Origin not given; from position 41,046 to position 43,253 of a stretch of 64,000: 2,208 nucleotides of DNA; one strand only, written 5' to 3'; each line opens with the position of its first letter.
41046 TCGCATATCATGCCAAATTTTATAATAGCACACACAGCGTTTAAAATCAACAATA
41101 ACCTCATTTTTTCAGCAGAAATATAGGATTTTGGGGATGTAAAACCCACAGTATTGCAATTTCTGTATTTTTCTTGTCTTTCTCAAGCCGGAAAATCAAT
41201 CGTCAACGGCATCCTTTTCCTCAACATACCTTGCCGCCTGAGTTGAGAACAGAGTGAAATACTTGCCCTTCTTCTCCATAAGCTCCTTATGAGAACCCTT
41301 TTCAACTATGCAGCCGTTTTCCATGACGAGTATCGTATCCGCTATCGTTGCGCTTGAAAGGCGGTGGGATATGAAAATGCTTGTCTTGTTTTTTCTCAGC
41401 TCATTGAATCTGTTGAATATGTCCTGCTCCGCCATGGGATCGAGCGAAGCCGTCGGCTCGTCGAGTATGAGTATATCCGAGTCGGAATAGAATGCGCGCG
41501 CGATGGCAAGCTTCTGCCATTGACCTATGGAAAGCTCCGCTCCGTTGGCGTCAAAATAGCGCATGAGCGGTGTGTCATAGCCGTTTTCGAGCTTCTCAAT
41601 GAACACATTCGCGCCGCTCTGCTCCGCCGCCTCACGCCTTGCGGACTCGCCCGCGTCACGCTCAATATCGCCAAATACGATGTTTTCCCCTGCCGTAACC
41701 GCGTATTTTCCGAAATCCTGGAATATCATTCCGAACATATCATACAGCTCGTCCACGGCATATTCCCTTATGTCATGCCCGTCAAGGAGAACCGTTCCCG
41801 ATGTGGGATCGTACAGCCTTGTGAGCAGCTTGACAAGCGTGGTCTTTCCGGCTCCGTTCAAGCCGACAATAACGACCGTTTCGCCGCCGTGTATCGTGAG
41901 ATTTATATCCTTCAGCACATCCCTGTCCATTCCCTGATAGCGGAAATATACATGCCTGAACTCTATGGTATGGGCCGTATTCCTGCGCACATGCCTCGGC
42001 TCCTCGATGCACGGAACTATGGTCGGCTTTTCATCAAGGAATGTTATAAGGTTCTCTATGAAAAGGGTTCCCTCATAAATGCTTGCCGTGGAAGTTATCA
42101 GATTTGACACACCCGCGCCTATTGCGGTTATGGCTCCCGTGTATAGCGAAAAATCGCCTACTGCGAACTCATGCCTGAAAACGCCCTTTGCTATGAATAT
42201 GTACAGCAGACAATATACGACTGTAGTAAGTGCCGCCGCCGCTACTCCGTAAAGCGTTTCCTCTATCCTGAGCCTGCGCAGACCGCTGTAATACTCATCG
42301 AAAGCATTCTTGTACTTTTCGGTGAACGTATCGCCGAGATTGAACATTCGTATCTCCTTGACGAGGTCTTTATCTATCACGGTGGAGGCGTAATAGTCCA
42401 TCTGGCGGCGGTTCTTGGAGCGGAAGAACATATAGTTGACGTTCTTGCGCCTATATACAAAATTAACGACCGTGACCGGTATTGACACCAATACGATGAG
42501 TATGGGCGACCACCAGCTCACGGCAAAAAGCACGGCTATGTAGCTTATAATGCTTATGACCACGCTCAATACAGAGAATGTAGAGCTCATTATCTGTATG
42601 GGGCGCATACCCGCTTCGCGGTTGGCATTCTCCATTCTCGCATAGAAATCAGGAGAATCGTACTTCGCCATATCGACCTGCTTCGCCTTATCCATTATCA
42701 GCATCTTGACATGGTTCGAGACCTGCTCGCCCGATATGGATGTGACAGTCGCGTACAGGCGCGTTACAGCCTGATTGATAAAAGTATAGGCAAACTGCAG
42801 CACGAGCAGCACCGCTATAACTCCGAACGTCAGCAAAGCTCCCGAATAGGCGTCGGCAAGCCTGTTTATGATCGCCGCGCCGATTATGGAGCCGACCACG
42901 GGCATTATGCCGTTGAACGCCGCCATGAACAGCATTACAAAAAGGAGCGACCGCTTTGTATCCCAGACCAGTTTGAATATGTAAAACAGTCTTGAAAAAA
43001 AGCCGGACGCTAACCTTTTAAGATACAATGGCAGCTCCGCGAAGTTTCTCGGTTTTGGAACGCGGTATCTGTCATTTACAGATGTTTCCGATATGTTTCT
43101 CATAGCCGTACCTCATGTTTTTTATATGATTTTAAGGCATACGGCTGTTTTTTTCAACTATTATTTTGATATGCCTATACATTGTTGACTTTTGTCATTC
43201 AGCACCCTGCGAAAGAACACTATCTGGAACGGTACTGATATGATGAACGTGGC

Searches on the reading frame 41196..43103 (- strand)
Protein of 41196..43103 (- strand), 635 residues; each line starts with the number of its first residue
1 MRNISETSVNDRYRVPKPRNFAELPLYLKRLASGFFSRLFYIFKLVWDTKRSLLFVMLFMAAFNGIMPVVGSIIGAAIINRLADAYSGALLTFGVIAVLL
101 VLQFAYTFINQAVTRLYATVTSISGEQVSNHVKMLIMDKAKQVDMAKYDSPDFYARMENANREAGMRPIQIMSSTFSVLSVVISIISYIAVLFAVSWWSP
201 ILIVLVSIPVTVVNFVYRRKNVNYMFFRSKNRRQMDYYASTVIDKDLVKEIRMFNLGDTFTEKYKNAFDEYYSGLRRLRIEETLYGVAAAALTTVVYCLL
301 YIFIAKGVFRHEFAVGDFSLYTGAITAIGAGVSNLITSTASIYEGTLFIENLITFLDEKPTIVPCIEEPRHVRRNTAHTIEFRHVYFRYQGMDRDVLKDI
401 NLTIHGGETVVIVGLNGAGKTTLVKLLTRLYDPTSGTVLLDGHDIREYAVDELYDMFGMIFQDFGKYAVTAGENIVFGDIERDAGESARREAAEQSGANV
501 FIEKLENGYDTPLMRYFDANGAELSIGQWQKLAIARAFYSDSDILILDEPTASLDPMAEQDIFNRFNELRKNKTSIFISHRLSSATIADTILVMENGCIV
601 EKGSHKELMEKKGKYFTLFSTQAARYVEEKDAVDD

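Call 13: search_protein_families(library=pfam, proteins=[window:41196-43103:-], max_evalue=0.001)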
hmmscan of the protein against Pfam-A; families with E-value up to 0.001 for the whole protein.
window:41196-43103:- (635 aa): 5 families
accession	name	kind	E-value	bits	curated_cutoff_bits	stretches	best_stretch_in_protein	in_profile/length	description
PF00005.33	ABC_tran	-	3.8e-32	112.2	25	1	397-552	1-137/137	ABC transporter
PF13304.12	AAA_21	-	9e-09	36.2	27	1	523-579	237-296/304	AAA domain, putative AbiEii toxin, Type IV TA system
PF00664.28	ABC_membrane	-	4.9e-07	30.1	28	1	54-322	1-264/274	ABC transporter transmembrane region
PF02463.25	SMC_N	-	0.0001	22.2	40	0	437-592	110-209/220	RecF/RecN/SMC N terminal domain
PF06414.18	Zeta_toxin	-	0.00061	19.7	22.3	0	410-448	19-57/199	Zeta toxin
